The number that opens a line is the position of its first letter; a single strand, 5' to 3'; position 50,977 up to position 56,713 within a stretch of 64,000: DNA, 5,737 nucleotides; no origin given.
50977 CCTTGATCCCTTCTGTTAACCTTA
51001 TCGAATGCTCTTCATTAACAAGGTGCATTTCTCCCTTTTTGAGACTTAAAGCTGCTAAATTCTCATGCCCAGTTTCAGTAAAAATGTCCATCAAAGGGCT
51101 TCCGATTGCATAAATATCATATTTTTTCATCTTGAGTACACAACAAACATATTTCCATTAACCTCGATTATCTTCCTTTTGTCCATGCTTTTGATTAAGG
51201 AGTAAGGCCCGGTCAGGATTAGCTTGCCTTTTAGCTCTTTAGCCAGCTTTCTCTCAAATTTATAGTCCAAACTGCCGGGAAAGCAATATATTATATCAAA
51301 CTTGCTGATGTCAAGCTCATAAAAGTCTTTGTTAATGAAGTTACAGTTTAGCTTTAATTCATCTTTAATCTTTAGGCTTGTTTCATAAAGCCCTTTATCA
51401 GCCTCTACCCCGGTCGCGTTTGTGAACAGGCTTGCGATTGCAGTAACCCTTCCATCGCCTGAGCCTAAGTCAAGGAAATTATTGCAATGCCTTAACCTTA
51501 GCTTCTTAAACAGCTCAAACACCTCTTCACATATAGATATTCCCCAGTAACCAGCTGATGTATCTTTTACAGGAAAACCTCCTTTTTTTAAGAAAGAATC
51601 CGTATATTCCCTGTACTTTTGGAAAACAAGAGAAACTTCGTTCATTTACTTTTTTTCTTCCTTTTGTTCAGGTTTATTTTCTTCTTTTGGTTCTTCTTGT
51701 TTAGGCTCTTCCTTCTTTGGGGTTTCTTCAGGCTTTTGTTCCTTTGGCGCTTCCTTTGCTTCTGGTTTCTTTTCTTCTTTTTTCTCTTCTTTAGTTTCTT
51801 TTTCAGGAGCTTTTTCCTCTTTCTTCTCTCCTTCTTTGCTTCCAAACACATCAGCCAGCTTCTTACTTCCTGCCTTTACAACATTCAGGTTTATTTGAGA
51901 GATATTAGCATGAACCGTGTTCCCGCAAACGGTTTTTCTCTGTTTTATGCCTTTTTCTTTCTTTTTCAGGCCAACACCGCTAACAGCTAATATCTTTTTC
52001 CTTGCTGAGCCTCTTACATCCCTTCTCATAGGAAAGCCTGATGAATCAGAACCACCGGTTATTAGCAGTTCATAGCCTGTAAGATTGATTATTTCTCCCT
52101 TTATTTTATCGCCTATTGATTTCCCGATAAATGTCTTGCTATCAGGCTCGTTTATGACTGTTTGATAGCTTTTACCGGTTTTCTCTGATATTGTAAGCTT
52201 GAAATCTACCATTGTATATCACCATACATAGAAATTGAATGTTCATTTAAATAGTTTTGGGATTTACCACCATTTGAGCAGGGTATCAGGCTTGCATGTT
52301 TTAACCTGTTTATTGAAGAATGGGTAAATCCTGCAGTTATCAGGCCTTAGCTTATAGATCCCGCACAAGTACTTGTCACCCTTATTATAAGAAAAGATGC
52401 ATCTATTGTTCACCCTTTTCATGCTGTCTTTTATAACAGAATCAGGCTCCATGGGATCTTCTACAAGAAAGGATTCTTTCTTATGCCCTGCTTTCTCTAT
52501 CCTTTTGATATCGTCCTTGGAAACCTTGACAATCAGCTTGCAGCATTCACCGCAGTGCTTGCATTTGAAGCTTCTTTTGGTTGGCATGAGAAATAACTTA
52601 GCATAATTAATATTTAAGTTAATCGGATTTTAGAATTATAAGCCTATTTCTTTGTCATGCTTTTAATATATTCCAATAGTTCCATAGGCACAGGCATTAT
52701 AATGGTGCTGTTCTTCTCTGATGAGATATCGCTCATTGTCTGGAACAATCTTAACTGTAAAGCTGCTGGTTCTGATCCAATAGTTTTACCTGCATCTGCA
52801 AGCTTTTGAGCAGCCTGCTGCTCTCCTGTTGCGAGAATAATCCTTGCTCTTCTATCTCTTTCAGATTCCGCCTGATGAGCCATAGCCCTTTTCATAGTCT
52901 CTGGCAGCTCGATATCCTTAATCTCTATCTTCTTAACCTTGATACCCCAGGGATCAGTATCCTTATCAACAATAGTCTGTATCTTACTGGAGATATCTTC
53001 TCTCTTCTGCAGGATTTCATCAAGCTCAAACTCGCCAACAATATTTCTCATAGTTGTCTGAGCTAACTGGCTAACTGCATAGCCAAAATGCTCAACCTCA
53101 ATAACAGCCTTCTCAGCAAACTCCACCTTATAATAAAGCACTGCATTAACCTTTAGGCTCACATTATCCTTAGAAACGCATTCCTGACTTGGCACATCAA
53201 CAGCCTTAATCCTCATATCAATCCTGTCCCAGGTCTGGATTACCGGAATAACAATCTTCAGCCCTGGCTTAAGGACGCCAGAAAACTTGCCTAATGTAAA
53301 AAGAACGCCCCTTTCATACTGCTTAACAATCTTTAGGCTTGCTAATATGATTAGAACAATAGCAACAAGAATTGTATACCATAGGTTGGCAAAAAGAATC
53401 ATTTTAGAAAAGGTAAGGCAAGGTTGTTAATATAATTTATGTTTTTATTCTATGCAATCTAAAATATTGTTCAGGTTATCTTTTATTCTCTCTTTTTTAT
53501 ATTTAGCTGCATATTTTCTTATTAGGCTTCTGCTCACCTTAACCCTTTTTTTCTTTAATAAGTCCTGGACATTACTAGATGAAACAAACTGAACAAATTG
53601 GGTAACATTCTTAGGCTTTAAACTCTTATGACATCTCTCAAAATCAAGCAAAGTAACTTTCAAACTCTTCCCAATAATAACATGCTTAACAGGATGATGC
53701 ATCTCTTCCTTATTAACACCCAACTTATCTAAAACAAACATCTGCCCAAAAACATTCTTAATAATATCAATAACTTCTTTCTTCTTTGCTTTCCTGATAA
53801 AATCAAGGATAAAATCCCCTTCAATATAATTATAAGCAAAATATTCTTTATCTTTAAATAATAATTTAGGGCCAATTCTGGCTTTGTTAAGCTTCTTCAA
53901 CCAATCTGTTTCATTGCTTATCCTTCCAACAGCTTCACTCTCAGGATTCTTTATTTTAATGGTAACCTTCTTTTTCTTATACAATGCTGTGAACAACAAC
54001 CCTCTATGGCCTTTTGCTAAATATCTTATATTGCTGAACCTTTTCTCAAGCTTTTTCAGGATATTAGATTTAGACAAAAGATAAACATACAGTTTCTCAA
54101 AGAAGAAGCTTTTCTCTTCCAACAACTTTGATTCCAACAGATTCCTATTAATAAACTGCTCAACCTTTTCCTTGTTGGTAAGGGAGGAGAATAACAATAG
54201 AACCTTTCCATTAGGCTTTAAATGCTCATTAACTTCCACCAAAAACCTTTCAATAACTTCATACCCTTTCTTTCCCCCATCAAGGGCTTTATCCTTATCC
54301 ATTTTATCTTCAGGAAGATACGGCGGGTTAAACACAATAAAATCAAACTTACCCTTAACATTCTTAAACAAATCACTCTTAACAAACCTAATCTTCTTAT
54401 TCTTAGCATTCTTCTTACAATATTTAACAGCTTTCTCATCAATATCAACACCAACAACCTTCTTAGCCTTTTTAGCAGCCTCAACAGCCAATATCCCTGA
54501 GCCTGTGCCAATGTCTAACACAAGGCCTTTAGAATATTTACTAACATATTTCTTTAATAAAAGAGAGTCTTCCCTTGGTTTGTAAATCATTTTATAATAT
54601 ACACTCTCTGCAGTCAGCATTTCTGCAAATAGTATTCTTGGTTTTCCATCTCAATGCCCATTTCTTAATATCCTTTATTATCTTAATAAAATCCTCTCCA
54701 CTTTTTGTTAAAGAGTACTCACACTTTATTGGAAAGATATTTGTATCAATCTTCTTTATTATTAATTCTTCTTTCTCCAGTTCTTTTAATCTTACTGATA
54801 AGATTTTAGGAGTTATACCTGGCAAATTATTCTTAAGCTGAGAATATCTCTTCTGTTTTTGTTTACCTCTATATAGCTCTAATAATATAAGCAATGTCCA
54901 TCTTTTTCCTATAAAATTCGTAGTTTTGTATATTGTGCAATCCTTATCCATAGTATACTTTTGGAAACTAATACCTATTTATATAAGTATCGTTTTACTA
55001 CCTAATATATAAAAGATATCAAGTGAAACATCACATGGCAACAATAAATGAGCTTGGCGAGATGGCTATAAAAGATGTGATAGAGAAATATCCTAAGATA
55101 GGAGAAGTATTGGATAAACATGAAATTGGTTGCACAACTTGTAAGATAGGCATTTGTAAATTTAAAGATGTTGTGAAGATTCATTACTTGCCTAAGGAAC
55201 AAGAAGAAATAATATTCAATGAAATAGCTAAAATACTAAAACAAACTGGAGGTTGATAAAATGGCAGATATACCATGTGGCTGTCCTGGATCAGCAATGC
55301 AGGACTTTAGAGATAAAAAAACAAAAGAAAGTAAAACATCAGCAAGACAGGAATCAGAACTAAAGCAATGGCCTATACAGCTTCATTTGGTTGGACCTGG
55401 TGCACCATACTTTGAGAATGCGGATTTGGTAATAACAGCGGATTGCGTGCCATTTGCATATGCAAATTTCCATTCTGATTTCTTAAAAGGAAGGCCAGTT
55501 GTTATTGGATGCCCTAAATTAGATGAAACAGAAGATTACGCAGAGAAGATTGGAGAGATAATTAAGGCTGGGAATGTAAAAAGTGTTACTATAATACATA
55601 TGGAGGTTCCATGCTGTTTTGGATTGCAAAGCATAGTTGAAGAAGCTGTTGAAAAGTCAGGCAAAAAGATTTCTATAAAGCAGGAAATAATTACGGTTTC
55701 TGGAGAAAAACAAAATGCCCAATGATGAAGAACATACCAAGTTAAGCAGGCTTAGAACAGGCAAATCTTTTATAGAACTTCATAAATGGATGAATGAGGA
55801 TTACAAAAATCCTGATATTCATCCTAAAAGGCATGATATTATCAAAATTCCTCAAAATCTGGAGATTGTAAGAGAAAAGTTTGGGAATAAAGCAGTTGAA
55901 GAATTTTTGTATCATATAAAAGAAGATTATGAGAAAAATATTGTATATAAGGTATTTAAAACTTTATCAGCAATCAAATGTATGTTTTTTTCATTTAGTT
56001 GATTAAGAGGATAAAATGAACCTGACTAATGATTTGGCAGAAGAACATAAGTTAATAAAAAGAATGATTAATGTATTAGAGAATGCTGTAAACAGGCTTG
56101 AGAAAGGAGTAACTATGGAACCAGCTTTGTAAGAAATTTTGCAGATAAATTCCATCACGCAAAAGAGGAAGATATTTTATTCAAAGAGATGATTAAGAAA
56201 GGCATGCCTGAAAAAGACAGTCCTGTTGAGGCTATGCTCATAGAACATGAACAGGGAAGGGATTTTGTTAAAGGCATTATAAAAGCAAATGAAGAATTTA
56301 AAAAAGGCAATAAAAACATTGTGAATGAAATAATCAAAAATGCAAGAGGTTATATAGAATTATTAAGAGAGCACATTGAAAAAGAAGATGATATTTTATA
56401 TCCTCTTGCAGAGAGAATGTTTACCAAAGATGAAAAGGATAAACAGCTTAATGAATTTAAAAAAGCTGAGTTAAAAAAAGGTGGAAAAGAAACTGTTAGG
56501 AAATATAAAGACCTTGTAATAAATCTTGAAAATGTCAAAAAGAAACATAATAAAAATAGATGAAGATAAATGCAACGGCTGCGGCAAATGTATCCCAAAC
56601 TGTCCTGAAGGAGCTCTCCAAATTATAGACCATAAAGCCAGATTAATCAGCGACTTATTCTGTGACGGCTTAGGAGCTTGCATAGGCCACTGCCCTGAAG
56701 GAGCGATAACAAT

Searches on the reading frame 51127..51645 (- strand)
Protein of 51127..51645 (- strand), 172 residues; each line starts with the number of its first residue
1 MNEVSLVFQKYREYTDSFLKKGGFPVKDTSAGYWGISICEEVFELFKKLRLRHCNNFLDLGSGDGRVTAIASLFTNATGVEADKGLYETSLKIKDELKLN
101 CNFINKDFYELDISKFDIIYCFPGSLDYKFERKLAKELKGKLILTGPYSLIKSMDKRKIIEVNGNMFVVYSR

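Call 32: search_protein_families(library=pfam, proteins=[window:51127-51645:-], max_evalue=0.001)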
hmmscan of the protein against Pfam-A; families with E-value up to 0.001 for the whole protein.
window:51127-51645:- (172 aa): 4 families
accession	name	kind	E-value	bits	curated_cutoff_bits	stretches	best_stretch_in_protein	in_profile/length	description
PF08123.19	DOT1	-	6.9e-06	26.2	23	1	34-117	23-109/205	Histone methylation protein DOT1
PF13649.12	Methyltransf_25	-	9.7e-06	26.6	27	1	58-130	2-77/97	Methyltransferase domain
PF00398.26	RrnaAD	-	0.00014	21.5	24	1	45-128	22-109/263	Ribosomal RNA adenine dimethylase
PF13847.12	Methyltransf_31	-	0.00027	21.1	27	1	55-122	5-81/145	Methyltransferase domain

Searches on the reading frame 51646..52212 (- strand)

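Call 32: search_protein_families(library=pfam, proteins=[window:51646-52212:-], max_evalue=0.001)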
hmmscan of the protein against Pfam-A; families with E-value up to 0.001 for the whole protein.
window:51646-52212:- (188 aa): 1 family
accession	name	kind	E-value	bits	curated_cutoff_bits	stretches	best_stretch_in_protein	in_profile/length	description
PF01092.24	Ribosomal_S6e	-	4.9e-35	120.5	26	1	4-123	1-124/125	Ribosomal protein S6e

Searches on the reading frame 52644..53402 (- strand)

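Call 32: search_protein_families(library=pfam, proteins=[window:52644-53402:-], max_evalue=0.001)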
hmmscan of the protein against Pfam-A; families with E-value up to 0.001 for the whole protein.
window:52644-53402:- (252 aa): 2 families
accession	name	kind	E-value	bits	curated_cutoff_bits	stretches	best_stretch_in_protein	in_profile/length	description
PF01145.31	Band_7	-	1.7e-39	136.2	23.6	1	24-194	1-175/176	SPFH domain / Band 7 family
PF13421.11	Band_7_1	-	5.1e-05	23.4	24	1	112-178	139-207/211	SPFH domain-Band 7 family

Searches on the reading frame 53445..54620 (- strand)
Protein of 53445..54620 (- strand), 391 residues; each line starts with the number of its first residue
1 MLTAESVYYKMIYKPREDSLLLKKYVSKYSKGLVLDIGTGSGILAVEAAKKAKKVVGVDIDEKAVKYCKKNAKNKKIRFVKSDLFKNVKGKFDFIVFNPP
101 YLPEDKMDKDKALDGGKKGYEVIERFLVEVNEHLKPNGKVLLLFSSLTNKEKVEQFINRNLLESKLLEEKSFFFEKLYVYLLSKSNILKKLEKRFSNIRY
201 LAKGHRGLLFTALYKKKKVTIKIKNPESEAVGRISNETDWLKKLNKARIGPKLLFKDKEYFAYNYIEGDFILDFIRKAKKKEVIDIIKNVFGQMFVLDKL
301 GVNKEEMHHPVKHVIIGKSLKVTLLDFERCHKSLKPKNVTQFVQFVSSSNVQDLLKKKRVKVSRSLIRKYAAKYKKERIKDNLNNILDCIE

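Call 32: search_protein_families(library=pfam, proteins=[window:53445-54620:-], max_evalue=0.001)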
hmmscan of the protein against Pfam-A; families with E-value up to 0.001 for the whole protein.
window:53445-54620:- (391 aa): 20 families
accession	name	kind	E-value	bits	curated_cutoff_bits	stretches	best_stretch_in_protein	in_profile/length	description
PF05175.20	MTS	-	5.2e-20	72.2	23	1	21-169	22-162/170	Methyltransferase small domain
PF13847.12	Methyltransf_31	-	2e-13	50.7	27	1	34-143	7-110/145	Methyltransferase domain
PF06325.19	PrmA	-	3e-13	50.4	22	1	33-98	164-233/296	Ribosomal protein L11 methyltransferase (PrmA)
PF13649.12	Methyltransf_25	-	4.5e-12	46.9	27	1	34-98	1-71/97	Methyltransferase domain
PF08241.18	Methyltransf_11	-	7.3e-11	43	21.2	1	35-97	1-66/95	Methyltransferase domain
PF03602.21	Cons_hypoth95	-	9.4e-09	35.6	24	1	30-106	41-128/182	Conserved hypothetical protein 95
PF13489.12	Methyltransf_23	-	5.5e-08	33.2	27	1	30-98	22-88/164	Methyltransferase domain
PF08242.18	Methyltransf_12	-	1e-07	33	30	1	35-97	1-71/98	Methyltransferase domain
PF01555.25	N6_N4_Mtase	-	2.4e-07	31.4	26.7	0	31-69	182-220/221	DNA methylase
PF01170.24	UPF0020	-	5.1e-07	30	22.3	1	48-151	72-173/197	RMKL-like, methyltransferase domain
PF00398.26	RrnaAD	-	6e-07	29.3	24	1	33-158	33-117/263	Ribosomal RNA adenine dimethylase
PF02384.22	N6_Mtase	-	1.1e-06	28.6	20.4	1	13-169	29-209/311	N-6 DNA Methylase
PF07669.17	Eco57I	-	7.8e-06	26.5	25.3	1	69-165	49-157/171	Eco57I restriction-modification methylase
PF09445.16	Methyltransf_15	-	2.4e-05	24.4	22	1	33-100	3-80/165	RNA cap guanine-N2 methyltransferase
PF02475.24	TRM5-TYW2_MTfase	-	5.4e-05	23.6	28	1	32-107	38-120/164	TRM5/TYW2 methyltransferase domain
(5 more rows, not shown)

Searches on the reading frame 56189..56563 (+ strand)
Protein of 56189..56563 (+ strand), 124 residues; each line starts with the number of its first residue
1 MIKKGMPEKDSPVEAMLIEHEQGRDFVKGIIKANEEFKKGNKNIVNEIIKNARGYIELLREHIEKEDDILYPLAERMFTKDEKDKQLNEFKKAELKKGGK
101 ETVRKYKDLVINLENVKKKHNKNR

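Call 54: search_protein_families(library=pfam, proteins=[window:56189-56563:+], max_evalue=0.001)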
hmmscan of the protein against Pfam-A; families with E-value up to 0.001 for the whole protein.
window:56189-56563:+ (124 aa): 1 family
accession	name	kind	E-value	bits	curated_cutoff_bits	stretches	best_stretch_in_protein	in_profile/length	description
PF01814.28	Hemerythrin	-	4.1e-09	37.4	25.3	1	6-74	64-127/127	Hemerythrin HHE cation binding domain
